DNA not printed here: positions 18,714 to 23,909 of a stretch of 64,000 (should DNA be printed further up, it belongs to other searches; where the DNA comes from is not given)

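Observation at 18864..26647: NfeD - flotillin - giant coiled-coil AAA+ ATPase operon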

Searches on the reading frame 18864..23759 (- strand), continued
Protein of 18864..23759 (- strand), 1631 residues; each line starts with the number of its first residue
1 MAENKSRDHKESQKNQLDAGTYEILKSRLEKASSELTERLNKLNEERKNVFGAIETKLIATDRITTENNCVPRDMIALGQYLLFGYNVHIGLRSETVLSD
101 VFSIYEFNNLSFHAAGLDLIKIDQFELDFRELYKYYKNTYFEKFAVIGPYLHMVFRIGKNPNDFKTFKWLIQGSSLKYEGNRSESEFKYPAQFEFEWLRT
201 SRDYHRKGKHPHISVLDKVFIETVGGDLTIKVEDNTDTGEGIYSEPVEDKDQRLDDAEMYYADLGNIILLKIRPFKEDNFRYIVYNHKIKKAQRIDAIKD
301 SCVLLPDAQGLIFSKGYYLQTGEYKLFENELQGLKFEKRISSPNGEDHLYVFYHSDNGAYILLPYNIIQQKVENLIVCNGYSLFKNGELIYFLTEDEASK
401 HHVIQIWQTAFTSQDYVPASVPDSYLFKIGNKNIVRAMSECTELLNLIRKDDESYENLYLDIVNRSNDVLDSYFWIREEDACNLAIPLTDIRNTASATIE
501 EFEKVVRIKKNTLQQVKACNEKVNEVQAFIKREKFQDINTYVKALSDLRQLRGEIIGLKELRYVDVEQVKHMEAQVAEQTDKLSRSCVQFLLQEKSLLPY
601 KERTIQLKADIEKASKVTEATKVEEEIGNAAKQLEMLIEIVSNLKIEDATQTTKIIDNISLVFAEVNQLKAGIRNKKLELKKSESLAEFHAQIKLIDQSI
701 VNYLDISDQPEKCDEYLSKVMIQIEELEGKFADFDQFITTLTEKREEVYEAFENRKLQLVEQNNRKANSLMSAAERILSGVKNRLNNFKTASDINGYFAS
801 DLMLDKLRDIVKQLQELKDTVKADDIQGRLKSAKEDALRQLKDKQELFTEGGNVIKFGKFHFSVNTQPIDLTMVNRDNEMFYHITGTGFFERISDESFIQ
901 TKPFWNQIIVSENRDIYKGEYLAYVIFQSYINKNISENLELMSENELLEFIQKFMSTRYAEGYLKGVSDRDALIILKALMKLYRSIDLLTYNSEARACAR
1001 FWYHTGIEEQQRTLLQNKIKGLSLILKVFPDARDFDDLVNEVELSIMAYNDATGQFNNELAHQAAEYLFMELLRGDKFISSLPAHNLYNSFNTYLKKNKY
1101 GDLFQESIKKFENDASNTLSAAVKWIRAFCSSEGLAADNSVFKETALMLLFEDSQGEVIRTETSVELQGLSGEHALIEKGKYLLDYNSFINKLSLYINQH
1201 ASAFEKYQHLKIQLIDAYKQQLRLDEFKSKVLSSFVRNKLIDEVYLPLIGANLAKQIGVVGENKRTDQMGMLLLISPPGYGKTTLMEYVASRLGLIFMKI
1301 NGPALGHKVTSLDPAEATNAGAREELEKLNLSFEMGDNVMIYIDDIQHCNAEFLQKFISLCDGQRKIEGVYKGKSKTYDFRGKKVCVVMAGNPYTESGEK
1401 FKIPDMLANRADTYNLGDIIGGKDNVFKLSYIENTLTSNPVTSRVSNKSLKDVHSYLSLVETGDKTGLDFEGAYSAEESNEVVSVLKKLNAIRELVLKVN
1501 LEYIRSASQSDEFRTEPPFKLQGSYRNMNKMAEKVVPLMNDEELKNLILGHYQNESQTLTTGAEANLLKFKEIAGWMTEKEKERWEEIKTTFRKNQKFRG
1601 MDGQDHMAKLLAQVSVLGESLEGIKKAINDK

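Call 11: find_homologous_proteins(query=window:18864-23759:-, max_evalue=0.00001)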
Query window:18864-23759:- (1631 aa): 5119 proteins with E <= 0.00001 among 8000 candidates; the best 120 are listed.
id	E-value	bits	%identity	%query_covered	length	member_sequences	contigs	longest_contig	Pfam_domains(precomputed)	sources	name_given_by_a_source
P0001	0.0e+0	3635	100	100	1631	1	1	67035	PF12458.14,PF00004.36,PF25472.2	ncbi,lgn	ncbi:MAG: DNA repair ATPase [Cytophagaceae bacterium]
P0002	0.0e+0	2514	67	100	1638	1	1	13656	PF12458.14,PF00004.36,PF05496.19,PF07728.21,PF25472.2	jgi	jgi:hypothetical protein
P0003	0.0e+0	2473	66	99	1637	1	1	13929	PF12458.14,PF00004.36,PF05496.19,PF07728.21,PF25472.2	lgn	-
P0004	0.0e+0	2463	66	100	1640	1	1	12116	PF12458.14,PF00004.36,PF05496.19,PF25472.2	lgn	-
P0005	0.0e+0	2449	66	100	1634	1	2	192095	PF12458.14,PF00004.36,PF13401.13,PF05496.19,PF25472.2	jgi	-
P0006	0.0e+0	2424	66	100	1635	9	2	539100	PF12458.14,PF00004.36,PF13401.13,PF05496.19,PF07728.21,PF25472.2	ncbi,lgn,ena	-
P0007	0.0e+0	2419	65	100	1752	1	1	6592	PF12458.14,PF00004.36,PF05496.19,PF07728.21,PF25472.2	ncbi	ncbi:MAG TPA: DNA repair ATPase, partial [Cytophagaceae bacterium]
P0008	0.0e+0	2348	64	97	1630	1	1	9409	PF12458.14,PF00004.36,PF05496.19,PF25472.2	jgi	jgi:hypothetical protein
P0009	0.0e+0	2340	63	100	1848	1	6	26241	PF12458.14,PF00004.36,PF07728.21,PF25472.2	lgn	-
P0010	0.0e+0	2264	61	100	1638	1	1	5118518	PF12458.14,PF00004.36,PF13401.13,PF05496.19,PF25472.2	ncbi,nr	ncbi:DNA repair ATPase [Cytophagaceae bacterium ABcell3]|nr:DNA repair ATPase [Cytophagaceae bacteri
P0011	0.0e+0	2101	57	99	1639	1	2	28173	PF12458.14,PF00004.36,PF07728.21,PF25472.2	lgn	-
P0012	0.0e+0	2089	57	100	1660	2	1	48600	PF12458.14,PF00004.36,PF25472.2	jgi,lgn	jgi:hypothetical protein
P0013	0.0e+0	2081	56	100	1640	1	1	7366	PF12458.14,PF00004.36,PF25472.2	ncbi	ncbi:MAG: DNA repair ATPase [Flammeovirgaceae bacterium]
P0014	0.0e+0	2080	57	100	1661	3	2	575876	PF12458.14,PF00004.36,PF25472.2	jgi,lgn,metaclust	metaclust:\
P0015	0.0e+0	2078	56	100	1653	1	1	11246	PF12458.14,PF00004.36,PF07728.21,PF25472.2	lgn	-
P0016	0.0e+0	2078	57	99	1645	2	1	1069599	PF12458.14,PF00004.36,PF05496.19,PF07728.21,PF25472.2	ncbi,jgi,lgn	jgi:MoxR-like ATPase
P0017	0.0e+0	2074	56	99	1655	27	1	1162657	PF12458.14,PF00004.36,PF25472.2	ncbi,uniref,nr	ncbi:DNA repair ATPase [Pontibacter sp. JH31]|uniref:DNA repair ATPase n=1 Tax=Pontibacter aquaedesi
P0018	0.0e+0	2073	56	99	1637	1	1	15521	PF12458.14,PF00004.36,PF07728.21,PF25472.2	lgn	-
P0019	0.0e+0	2073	56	99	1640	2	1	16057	PF12458.14,PF00004.36,PF13401.13,PF05496.19,PF25472.2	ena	-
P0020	0.0e+0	2069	56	100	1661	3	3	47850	PF12458.14,PF00004.36,PF07728.21,PF25472.2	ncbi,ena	-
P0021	0.0e+0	2065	56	99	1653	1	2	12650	PF12458.14,PF00004.36,PF05496.19,PF07728.21,PF25472.2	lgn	-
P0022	0.0e+0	2064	56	100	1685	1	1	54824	PF12458.14,PF00004.36,PF07728.21,PF25472.2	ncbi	-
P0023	0.0e+0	2063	55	100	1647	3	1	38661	PF12458.14,PF00004.36,PF25472.2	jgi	jgi:hypothetical protein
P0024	0.0e+0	2061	56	99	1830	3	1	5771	PF12458.14,PF00004.36,PF07728.21,PF25472.2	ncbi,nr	ncbi:MAG: DNA repair ATPase [Planctomycetes bacterium]|nr:DNA repair ATPase [Planctomycetota bacteri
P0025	0.0e+0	2059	56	99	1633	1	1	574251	PF12458.14,PF00004.36,PF07728.21,PF25472.2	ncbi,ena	-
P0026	0.0e+0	2059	56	99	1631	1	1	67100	PF12458.14,PF00004.36,PF07728.21,PF25472.2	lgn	-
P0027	0.0e+0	2058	56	100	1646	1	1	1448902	PF12458.14,PF00004.36,PF07728.21,PF25472.2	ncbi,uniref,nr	ncbi:DNA repair ATPase [Fulvivirgaceae bacterium BMA10]|uniref:DNA repair ATPase n=1 Tax=Splendidivi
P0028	0.0e+0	2058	56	100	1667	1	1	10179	PF12458.14,PF00004.36,PF05496.19,PF07728.21,PF25472.2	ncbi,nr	ncbi:MAG: DNA repair ATPase [Microscillaceae bacterium]|nr:DNA repair ATPase [Microscillaceae bacter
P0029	0.0e+0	2058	56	100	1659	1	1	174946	PF12458.14,PF00004.36,PF25472.2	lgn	-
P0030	0.0e+0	2057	57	100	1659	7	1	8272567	PF12458.14,PF00004.36,PF25472.2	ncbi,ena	-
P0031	0.0e+0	2054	56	99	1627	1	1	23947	PF12458.14,PF00004.36,PF25472.2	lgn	-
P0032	0.0e+0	2054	56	100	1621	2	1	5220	PF12458.14,PF00004.36,PF07728.21,PF25472.2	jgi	jgi:MoxR-like ATPase/flagellin-specific chaperone FliS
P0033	0.0e+0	2051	56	100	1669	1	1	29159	PF12458.14,PF00004.36,PF05496.19,PF25472.2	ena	-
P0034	0.0e+0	2050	55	100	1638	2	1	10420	PF12458.14,PF00004.36,PF07728.21,PF25472.2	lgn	-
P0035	0.0e+0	2050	56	99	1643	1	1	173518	PF12458.14,PF00004.36,PF25472.2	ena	-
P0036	0.0e+0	2050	55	100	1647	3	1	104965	PF12458.14,PF00004.36,PF05496.19,PF25472.2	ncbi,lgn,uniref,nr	ncbi:DNA repair ATPase [Flexithrix dorotheae]|uniref:DNA repair ATPase n=1 Tax=Flexithrix dorotheae 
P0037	0.0e+0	2050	56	99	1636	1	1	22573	PF12458.14,PF00004.36,PF05496.19,PF07728.21,PF25472.2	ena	-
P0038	0.0e+0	2049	55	99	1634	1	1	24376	PF12458.14,PF00004.36,PF13401.13,PF07728.21,PF25472.2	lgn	-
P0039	0.0e+0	2049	56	99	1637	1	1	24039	PF12458.14,PF00004.36,PF07728.21,PF25472.2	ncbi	-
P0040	0.0e+0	2048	56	100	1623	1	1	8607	PF12458.14,PF00004.36,PF07728.21,PF25472.2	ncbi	-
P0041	0.0e+0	2047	57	99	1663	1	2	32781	PF12458.14,PF00004.36,PF25472.2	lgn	-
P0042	0.0e+0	2046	56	100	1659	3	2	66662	PF12458.14,PF00004.36,PF07728.21,PF25472.2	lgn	-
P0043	0.0e+0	2045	56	100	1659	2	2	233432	PF12458.14,PF00004.36,PF25472.2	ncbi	ncbi:MAG: DNA repair ATPase [Roseivirga sp.]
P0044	0.0e+0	2043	56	99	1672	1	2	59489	PF12458.14,PF00004.36,PF07728.21,PF25472.2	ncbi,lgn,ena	-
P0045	0.0e+0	2042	56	100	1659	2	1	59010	PF12458.14,PF00004.36,PF25472.2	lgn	-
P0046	0.0e+0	2042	55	100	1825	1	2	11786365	PF12458.14,PF00004.36,PF05496.19,PF25472.2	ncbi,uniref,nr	ncbi:DNA repair ATPase [Sulfidibacter corallicola]|uniref:DNA repair ATPase n=1 Tax=Sulfidibacter co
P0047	0.0e+0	2041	55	99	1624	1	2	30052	PF12458.14,PF25472.2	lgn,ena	-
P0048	0.0e+0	2040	56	99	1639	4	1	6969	PF12458.14,PF00004.36,PF25472.2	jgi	jgi:hypothetical protein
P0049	0.0e+0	2040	55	100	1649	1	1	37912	PF12458.14,PF00004.36,PF13401.13,PF07728.21,PF25472.2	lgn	-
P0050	0.0e+0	2039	55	99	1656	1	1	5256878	PF12458.14,PF00004.36,PF05496.19,PF07728.21,PF25472.2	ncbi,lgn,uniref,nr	ncbi:DNA repair ATPase [Pontibacter sp. SGAir0037]|uniref:DNA repair ATPase n=1 Tax=Pontibacter sp. 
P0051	0.0e+0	2038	55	100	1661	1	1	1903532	PF12458.14,PF00004.36,PF25472.2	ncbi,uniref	ncbi:DNA repair ATPase [Nibribacter koreensis]|uniref:DNA repair ATPase n=1 Tax=Nibribacter koreensi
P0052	0.0e+0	2038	56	99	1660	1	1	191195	PF12458.14,PF00004.36,PF25472.2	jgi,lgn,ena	-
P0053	0.0e+0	2037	56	99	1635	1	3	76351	PF12458.14,PF00004.36,PF07728.21,PF25472.2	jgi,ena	-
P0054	0.0e+0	2037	55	99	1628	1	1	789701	PF12458.14,PF00004.36,PF25472.2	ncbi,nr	ncbi:MAG: DNA repair ATPase [Bacteroidia bacterium]|nr:DNA repair ATPase [Bacteroidia bacterium]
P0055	0.0e+0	2037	55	99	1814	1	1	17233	PF12458.14,PF00004.36,PF25472.2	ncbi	-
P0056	0.0e+0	2036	56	99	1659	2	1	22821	PF12458.14,PF00004.36,PF07728.21,PF25472.2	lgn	-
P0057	0.0e+0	2034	55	99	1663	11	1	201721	PF12458.14,PF00004.36,PF25472.2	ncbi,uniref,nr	ncbi:DNA repair ATPase [Rufibacter sp. XAAS-G3-1]|uniref:DNA repair ATPase n=1 Tax=Rufibacter sp. XA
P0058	0.0e+0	2032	56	99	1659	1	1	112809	PF12458.14,PF00004.36,PF07728.21,PF25472.2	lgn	-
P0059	0.0e+0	2032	56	99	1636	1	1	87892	PF12458.14,PF00004.36,PF07728.21,PF25472.2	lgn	-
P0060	0.0e+0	2032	55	99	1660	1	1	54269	PF12458.14,PF00004.36,PF25472.2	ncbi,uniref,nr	ncbi:DNA repair ATPase [Botryobacter ruber]|uniref:DNA repair ATPase n=1 Tax=Botryobacter ruber TaxI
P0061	0.0e+0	2032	55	99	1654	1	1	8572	PF12458.14,PF00004.36,PF07728.21,PF25472.2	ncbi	ncbi:MAG: DNA repair ATPase [Bacteroidota bacterium]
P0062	0.0e+0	2031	55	100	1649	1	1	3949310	PF12458.14,PF00004.36,PF13401.13,PF07728.21,PF25472.2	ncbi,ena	-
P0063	0.0e+0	2031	55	99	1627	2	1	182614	PF12458.14,PF00004.36,PF25472.2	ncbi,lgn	-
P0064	0.0e+0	2029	54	100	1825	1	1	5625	PF12458.14,PF00004.36,PF05496.19,PF25472.2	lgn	-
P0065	0.0e+0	2029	55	99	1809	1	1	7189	PF12458.14,PF00004.36,PF05496.19,PF07728.21,PF25472.2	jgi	jgi:MoxR-like ATPase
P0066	0.0e+0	2028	56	99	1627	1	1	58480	PF12458.14,PF00004.36,PF07728.21,PF25472.2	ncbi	-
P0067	0.0e+0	2028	55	99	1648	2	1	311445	PF12458.14,PF00004.36,PF07728.21,PF25472.2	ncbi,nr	ncbi:ATPase AAA [Rufibacter glacialis]|nr:ATPase AAA [Rufibacter glacialis]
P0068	0.0e+0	2027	55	100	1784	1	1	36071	PF12458.14,PF00004.36,PF13401.13,PF05496.19,PF07728.21,PF25472.2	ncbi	ncbi:MAG: DNA repair ATPase [Verrucomicrobiota bacterium]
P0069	0.0e+0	2027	56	99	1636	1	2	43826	PF12458.14,PF00004.36,PF07728.21,PF25472.2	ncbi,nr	ncbi:MAG: DNA repair ATPase [Bacteroidota bacterium]|nr:DNA repair ATPase [Bacteroidota bacterium]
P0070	0.0e+0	2027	55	100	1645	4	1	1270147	PF12458.14,PF00004.36,PF25472.2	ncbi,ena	-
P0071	0.0e+0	2027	55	99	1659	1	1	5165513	PF12458.14,PF00004.36,PF25472.2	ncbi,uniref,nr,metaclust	ncbi:DNA repair ATPase [Rufibacter tibetensis]|uniref:AAA family ATPase n=1 Tax=Rufibacter tibetensi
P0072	0.0e+0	2027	54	100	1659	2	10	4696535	PF12458.14,PF00004.36,PF25472.2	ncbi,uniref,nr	ncbi:DNA repair ATPase [Rufibacter sp. LB8]|uniref:DNA repair ATPase n=1 Tax=Rufibacter sp. LB8 TaxI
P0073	0.0e+0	2027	55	100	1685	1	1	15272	PF12458.14,PF00004.36,PF07728.21,PF25472.2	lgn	-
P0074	0.0e+0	2025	54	99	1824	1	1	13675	PF12458.14,PF00004.36,PF25472.2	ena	-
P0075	0.0e+0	2025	55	100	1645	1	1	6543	PF12458.14,PF00004.36,PF05496.19,PF07728.21,PF25472.2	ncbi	-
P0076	0.0e+0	2025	55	99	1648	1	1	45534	PF12458.14,PF00004.36,PF05496.19,PF07728.21,PF25472.2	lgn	-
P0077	0.0e+0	2025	55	99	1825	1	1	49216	PF12458.14,PF00004.36,PF05496.19,PF25472.2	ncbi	ncbi:MAG: DNA repair ATPase [Planctomycetaceae bacterium]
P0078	0.0e+0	2024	56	100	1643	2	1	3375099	PF12458.14,PF00004.36,PF07728.21,PF25472.2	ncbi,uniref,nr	ncbi:DNA repair ATPase [Fulvivirgaceae bacterium BMA12]|uniref:DNA repair ATPase n=1 Tax=Agaribacill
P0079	0.0e+0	2023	55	99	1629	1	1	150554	PF12458.14,PF00004.36,PF25472.2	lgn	-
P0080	0.0e+0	2023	55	99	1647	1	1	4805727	PF12458.14,PF00004.36,PF25472.2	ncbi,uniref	ncbi:DNA repair ATPase [Pontibacter sp. MBLB2868]|uniref:DNA repair ATPase n=1 Tax=Pontibacter sp. M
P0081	0.0e+0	2023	55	100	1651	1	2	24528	PF12458.14,PF00004.36,PF25472.2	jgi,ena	-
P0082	0.0e+0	2023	56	100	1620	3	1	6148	PF12458.14,PF00004.36,PF07728.21,PF25472.2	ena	-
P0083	0.0e+0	2023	55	99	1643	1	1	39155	PF12458.14,PF00004.36,PF05496.19,PF25472.2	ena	-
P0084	0.0e+0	2023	55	100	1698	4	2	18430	PF12458.14,PF00004.36,PF05496.19,PF25472.2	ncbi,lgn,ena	-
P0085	0.0e+0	2023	55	100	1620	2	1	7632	PF12458.14,PF00004.36,PF07728.21,PF25472.2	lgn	-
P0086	0.0e+0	2022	55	100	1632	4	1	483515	PF12458.14,PF00004.36,PF07728.21,PF25472.2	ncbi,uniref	ncbi:DNA repair ATPase [Carboxylicivirga sp. RSCT41]|uniref:DNA repair ATPase n=1 Tax=Carboxylicivir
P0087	0.0e+0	2022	54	100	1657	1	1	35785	PF12458.14,PF00004.36,PF07728.21,PF25472.2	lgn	-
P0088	0.0e+0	2021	55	99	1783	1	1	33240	PF12458.14,PF00004.36,PF25472.2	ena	-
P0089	0.0e+0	2021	55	100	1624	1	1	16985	PF12458.14,PF00004.36,PF07728.21,PF25472.2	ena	-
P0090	0.0e+0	2021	54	100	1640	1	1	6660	PF12458.14,PF00004.36,PF13401.13,PF07728.21,PF25472.2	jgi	jgi:hypothetical protein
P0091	0.0e+0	2021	55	100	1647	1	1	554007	PF12458.14,PF00004.36,PF13401.13,PF07728.21,PF25472.2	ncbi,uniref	ncbi:DNA repair ATPase [Adhaeribacter terreus]|uniref:DNA repair ATPase n=1 Tax=Adhaeribacter terreu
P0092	0.0e+0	2020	54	100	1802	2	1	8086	PF12458.14,PF00004.36,PF07728.21,PF25472.2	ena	-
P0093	0.0e+0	2020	54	99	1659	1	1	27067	PF12458.14,PF00004.36,PF25472.2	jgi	jgi:hypothetical protein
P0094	0.0e+0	2020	55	99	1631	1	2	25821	PF12458.14,PF00004.36,PF13401.13,PF07728.21,PF25472.2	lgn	-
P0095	0.0e+0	2020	55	99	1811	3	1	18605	PF12458.14,PF00004.36,PF07728.21,PF25472.2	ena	-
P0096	0.0e+0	2019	55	99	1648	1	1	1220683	PF12458.14,PF00004.36,PF25472.2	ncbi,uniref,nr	ncbi:DNA repair ATPase [Pontibacter sp. BT310]|uniref:DNA repair ATPase n=1 Tax=Pontibacter populi T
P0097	0.0e+0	2018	55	100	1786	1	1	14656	PF12458.14,PF00004.36,PF05496.19,PF07728.21,PF25472.2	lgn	-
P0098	0.0e+0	2018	55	100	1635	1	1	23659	PF12458.14,PF00004.36,PF07728.21,PF25472.2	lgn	-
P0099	0.0e+0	2018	56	100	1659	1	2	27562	PF12458.14,PF00004.36,PF07728.21,PF25472.2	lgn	-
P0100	0.0e+0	2018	56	99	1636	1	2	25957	PF12458.14,PF00004.36,PF25472.2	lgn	-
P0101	0.0e+0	2017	55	99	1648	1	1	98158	PF12458.14,PF00004.36,PF25472.2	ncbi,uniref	ncbi:DNA repair ATPase [Pontibacter sp. 13R65]|uniref:DNA repair ATPase n=1 Tax=Pontibacter sp. 13R6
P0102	0.0e+0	2016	55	100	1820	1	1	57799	PF12458.14,PF00004.36,PF07728.21,PF25472.2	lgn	-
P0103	0.0e+0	2015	55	100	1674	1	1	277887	PF12458.14,PF00004.36,PF25472.2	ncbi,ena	-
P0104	0.0e+0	2015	55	99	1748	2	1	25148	PF12458.14,PF00004.36,PF07728.21,PF25472.2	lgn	-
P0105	0.0e+0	2014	55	99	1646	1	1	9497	PF12458.14,PF00004.36,PF05496.19,PF07728.21,PF25472.2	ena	-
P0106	0.0e+0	2014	56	99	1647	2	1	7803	PF12458.14,PF00004.36,PF25472.2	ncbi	-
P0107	0.0e+0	2014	55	99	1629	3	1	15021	PF12458.14,PF00004.36,PF25472.2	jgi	-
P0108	0.0e+0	2013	54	100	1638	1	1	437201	PF12458.14,PF00004.36,PF07728.21,PF25472.2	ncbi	-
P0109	0.0e+0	2013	55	99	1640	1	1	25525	PF12458.14,PF00004.36,PF07728.21,PF25472.2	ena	-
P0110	0.0e+0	2013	55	99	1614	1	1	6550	PF12458.14,PF00004.36,PF25472.2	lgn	-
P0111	0.0e+0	2013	55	99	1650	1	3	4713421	PF12458.14,PF00004.36,PF25472.2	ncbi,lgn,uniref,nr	ncbi:DNA repair ATPase [Pontibacter akesuensis]|uniref:ATPase family associated with various cellula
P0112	0.0e+0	2013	55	99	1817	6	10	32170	PF12458.14,PF00004.36,PF07728.21,PF25472.2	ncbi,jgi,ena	jgi:hypothetical protein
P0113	0.0e+0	2013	55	99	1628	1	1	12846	PF12458.14,PF00004.36,PF13401.13,PF07728.21,PF25472.2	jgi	jgi:hypothetical protein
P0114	0.0e+0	2012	54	100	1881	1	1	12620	PF12458.14,PF00004.36,PF13401.13,PF25472.2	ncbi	ncbi:MAG: DNA repair ATPase [Phycisphaerae bacterium]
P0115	0.0e+0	2012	55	99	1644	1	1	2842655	PF12458.14,PF00004.36,PF25472.2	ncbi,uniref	ncbi:DNA repair ATPase [Limibacter armeniacum]|uniref:DNA repair ATPase n=1 Tax=Limibacter armeniacu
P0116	0.0e+0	2012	55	99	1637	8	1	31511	PF12458.14,PF00004.36,PF07728.21,PF25472.2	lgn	-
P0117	0.0e+0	2011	54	100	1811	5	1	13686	PF12458.14,PF00004.36,PF25472.2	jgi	jgi:hypothetical protein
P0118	0.0e+0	2010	54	100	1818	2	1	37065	PF12458.14,PF00004.36,PF25472.2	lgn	-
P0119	0.0e+0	2010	55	99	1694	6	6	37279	PF12458.14,PF00004.36,PF07728.21,PF25472.2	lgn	-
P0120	0.0e+0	2009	55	99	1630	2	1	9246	PF12458.14,PF00004.36,PF13401.13,PF07728.21,PF25472.2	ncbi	-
